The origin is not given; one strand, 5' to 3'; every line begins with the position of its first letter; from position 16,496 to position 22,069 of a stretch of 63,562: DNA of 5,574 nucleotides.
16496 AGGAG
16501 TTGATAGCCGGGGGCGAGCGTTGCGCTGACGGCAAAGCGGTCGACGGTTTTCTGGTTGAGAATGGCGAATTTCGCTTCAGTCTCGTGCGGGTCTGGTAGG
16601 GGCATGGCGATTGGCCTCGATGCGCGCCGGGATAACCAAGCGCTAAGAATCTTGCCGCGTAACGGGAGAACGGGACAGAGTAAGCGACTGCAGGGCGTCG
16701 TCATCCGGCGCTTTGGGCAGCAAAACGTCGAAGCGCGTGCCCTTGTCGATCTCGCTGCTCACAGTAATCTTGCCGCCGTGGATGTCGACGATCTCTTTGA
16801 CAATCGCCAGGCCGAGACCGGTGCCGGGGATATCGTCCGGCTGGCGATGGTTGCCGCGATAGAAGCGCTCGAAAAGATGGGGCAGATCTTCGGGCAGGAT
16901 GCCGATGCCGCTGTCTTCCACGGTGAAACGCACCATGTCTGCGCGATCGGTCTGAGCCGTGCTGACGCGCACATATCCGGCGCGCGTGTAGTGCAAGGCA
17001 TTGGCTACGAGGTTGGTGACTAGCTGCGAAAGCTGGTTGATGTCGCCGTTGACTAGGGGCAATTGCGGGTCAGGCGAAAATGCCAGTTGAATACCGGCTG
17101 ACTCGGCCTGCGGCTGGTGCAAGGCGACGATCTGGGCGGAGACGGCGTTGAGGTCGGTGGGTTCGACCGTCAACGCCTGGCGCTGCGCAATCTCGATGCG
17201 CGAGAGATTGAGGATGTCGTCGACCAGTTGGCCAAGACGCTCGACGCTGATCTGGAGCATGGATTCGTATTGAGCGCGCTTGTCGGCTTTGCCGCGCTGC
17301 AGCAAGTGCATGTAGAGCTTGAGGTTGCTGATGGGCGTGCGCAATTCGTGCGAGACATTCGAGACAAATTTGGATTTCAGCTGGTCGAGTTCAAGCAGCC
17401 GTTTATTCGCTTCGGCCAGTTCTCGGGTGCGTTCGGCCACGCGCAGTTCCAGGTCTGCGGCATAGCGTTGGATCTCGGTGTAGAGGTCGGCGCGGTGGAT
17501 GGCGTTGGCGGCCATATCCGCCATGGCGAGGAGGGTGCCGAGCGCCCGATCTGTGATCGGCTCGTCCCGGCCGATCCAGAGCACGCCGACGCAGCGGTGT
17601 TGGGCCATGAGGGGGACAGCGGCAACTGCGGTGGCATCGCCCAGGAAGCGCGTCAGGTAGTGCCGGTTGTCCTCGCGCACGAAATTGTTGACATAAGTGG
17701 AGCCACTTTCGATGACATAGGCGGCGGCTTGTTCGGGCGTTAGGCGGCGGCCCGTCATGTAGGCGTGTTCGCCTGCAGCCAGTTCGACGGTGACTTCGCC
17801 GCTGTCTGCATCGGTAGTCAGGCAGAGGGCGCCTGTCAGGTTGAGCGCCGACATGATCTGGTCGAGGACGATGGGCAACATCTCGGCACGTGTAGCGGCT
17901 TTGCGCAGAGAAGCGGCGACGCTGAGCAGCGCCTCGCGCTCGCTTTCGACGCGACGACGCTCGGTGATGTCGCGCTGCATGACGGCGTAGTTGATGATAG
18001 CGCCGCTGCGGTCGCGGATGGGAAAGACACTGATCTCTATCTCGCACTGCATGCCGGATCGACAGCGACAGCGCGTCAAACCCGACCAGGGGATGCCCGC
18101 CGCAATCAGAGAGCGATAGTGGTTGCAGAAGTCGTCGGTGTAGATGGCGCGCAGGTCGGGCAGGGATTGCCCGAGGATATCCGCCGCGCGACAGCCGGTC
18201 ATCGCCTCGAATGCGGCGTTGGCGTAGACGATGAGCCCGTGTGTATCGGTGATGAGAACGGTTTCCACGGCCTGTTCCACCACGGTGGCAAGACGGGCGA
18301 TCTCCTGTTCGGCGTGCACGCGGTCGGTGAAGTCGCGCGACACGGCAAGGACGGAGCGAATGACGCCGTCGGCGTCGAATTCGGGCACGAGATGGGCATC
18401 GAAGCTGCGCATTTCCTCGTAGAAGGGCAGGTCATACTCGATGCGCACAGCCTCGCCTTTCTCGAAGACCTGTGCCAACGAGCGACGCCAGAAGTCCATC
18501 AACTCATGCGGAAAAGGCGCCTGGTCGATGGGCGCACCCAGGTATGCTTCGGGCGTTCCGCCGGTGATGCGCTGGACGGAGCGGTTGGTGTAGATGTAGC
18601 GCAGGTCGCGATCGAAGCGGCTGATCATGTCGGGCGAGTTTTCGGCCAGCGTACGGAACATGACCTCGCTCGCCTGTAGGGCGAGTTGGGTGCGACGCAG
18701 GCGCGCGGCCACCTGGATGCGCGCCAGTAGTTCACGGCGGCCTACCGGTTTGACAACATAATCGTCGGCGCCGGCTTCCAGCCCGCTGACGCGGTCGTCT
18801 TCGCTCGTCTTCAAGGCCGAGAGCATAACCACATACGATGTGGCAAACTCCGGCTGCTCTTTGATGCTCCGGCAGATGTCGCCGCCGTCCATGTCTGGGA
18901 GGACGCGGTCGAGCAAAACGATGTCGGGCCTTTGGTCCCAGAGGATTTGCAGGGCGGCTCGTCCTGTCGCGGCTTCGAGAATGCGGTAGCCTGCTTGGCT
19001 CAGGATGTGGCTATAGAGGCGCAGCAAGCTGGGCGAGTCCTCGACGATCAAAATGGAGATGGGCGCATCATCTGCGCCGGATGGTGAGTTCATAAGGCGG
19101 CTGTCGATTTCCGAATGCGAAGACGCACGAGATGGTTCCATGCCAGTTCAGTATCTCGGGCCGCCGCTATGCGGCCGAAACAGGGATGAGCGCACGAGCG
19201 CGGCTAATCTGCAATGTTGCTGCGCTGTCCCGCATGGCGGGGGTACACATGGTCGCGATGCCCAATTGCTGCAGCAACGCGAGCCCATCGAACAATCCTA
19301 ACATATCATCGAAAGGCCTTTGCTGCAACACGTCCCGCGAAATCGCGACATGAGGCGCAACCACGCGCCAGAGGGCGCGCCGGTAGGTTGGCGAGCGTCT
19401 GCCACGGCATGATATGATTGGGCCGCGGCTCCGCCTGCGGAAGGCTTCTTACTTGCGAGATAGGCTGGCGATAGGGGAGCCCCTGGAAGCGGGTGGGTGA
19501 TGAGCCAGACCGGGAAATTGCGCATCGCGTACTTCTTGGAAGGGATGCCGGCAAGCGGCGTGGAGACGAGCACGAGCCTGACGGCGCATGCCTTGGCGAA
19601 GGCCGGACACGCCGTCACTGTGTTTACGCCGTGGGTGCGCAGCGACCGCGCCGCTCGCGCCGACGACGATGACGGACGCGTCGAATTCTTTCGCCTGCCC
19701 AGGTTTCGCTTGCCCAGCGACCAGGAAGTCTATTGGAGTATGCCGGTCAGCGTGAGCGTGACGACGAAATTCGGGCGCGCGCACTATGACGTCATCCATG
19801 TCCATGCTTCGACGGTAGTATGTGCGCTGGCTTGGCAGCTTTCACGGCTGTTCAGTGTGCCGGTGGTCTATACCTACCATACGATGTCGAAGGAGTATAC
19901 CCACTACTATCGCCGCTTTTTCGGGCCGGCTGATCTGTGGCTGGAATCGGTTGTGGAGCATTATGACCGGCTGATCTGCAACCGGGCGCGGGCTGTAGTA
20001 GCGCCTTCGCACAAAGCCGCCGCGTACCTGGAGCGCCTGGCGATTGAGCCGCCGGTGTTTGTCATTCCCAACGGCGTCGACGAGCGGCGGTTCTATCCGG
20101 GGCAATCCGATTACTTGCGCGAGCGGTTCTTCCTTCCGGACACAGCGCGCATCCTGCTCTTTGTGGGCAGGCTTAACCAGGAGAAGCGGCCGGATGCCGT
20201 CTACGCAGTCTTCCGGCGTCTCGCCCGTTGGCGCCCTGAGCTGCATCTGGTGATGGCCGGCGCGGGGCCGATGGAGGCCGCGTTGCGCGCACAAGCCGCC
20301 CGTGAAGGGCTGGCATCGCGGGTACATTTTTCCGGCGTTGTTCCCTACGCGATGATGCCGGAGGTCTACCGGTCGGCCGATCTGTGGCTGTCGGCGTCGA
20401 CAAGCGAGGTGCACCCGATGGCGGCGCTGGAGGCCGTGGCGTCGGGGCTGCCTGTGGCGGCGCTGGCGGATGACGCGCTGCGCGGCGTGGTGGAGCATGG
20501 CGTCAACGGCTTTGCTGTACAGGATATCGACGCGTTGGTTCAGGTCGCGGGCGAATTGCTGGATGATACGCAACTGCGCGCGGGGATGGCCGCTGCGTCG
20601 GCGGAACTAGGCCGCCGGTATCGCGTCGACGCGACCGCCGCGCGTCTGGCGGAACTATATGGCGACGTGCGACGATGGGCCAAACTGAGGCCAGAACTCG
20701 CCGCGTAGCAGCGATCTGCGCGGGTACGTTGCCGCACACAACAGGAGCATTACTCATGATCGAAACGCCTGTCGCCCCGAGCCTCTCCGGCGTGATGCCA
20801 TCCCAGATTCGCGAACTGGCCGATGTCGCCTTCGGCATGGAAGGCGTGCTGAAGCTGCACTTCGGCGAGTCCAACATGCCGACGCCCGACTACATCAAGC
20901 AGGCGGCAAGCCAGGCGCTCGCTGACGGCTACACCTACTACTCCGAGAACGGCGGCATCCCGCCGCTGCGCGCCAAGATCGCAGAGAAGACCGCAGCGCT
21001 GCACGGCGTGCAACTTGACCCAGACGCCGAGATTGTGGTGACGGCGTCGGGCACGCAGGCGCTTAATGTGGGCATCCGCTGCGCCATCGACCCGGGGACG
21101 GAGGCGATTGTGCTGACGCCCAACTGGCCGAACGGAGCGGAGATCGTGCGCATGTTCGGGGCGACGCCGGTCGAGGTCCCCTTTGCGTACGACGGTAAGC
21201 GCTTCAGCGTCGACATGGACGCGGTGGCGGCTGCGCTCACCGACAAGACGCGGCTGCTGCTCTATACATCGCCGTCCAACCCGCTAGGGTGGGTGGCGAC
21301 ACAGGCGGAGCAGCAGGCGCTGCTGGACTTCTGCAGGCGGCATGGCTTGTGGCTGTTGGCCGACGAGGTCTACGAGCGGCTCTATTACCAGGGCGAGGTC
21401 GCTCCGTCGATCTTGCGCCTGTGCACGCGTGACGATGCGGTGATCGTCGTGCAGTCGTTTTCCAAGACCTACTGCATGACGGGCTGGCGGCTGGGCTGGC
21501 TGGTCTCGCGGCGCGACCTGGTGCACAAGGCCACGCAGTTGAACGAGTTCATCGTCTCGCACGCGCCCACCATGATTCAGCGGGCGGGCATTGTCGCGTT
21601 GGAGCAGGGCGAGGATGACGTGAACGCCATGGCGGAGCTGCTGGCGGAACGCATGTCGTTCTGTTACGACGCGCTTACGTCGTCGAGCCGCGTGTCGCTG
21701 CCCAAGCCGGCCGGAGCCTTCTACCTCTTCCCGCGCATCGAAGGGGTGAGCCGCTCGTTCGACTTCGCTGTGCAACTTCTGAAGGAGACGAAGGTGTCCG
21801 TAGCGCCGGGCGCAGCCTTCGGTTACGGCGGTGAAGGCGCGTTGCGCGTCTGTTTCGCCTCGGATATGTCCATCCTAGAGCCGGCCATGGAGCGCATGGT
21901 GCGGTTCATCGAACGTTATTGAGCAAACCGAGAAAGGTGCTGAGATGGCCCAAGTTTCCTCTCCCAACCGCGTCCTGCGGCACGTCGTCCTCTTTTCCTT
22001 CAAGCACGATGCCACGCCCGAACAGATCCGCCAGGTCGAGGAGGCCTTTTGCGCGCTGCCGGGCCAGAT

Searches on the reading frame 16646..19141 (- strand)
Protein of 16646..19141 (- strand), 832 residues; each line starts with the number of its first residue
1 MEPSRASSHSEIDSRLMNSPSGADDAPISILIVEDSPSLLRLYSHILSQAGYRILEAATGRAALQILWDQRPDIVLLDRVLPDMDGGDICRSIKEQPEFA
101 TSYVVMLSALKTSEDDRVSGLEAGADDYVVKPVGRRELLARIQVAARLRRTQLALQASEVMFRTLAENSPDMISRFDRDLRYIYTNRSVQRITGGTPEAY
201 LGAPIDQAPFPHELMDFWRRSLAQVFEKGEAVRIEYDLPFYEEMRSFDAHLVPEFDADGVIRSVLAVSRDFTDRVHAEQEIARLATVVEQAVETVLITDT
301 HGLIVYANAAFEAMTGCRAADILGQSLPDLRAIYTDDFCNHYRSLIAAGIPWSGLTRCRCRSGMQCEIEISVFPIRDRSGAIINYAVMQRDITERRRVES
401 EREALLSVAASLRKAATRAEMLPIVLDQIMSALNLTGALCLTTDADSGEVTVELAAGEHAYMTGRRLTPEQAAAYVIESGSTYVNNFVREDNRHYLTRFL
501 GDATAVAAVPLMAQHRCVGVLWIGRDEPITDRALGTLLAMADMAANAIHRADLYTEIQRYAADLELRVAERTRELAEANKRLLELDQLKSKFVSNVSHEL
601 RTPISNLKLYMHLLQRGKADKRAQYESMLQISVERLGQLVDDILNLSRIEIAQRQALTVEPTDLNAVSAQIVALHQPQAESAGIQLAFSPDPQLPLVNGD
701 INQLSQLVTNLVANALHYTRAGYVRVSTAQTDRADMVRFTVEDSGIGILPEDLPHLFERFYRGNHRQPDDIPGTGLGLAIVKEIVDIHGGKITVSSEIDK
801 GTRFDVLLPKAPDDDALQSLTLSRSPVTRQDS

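Call 61: search_protein_families(library=pfam, proteins=[window:16646-19141:-], max_evalue=0.00001)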
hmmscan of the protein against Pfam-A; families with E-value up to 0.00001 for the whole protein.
window:16646-19141:- (832 aa): 11 families
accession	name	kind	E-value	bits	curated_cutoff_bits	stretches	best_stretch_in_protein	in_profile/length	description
PF08448.16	PAS_4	-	5.2e-33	114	23.1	2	289-397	2-110/110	PAS fold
PF02518.31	HATPase_c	-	1.3e-29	103.3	26.4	1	699-811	1-110/111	Histidine kinase-, DNA gyrase B-, and HSP90-like ATPase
PF00072.30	Response_reg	-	5.1e-26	91.5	30.2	1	30-143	1-111/111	Response regulator receiver domain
PF00989.32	PAS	-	1.3e-21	77.1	22.6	1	283-392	2-113/113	PAS fold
PF13426.13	PAS_9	-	1.3e-18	67.6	27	1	294-394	3-103/103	PAS domain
PF00512.31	HisKA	-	4.9e-16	59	26.9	1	589-650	2-64/66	His Kinase A (phospho-acceptor) domain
PF13188.13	PAS_8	-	3.8e-15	55.6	21.8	1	282-335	1-55/65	PAS domain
PF08447.18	PAS_3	-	2.1e-09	38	25.6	0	304-385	1-85/89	PAS fold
PF13492.12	GAF_3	-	7.9e-08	33.2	27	1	419-549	3-128/129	GAF domain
PF13185.12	GAF_2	-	2.5e-07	31.4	28.6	1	416-549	2-136/136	GAF domain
PF01590.32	GAF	-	1.2e-06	29.5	22.4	0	420-548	4-133/133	GAF domain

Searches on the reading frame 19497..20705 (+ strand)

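Call 61: search_protein_families(library=pfam, proteins=[window:19497-20705:+], max_evalue=0.00001)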
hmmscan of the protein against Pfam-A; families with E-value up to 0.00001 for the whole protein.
window:19497-20705:+ (403 aa): 6 families
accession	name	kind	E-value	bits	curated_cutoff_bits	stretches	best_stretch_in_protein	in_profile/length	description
PF13439.12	Glyco_transf_4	-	8.2e-31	107.7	28.5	1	20-197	2-169/170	Glycosyltransferase Family 4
PF00534.26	Glycos_transf_1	-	9.2e-30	103.9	26.4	1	208-367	6-168/172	Glycosyl transferases group 1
PF13692.12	Glyco_trans_1_4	-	5.4e-25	88.7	27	1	218-357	2-142/142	Glycosyl transferases group 1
PF13579.12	Glyco_trans_4_4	-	7.3e-22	78.8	29.7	1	20-193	1-158/158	Glycosyl transferase 4-like domain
PF20706.3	GT4-conflict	-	5.5e-10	39.2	26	1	29-322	21-310/385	Family 4 Glycosyltransferase in conflict systems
PF13524.12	Glyco_trans_1_2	-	8.7e-07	29.4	25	1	240-380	7-138/144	Glycosyl transferase-like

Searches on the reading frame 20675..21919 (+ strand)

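Call 61: search_protein_families(library=pfam, proteins=[window:20675-21919:+], max_evalue=0.00001)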
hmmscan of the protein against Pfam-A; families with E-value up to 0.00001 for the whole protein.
window:20675-21919:+ (415 aa): 3 families
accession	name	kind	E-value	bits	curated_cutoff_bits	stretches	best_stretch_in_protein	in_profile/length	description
PF00155.27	Aminotran_1_2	-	1.3e-62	212.6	19.7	1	61-406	6-359/361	Aminotransferase class I and II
PF01041.23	DegT_DnrJ_EryC1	-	9e-09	35.4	19.8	1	119-230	41-145/360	DegT/DnrJ/EryC1/StrS aminotransferase family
PF00266.25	Aminotran_5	-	2.9e-06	27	21.5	1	115-232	59-177/371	Aminotransferase class-V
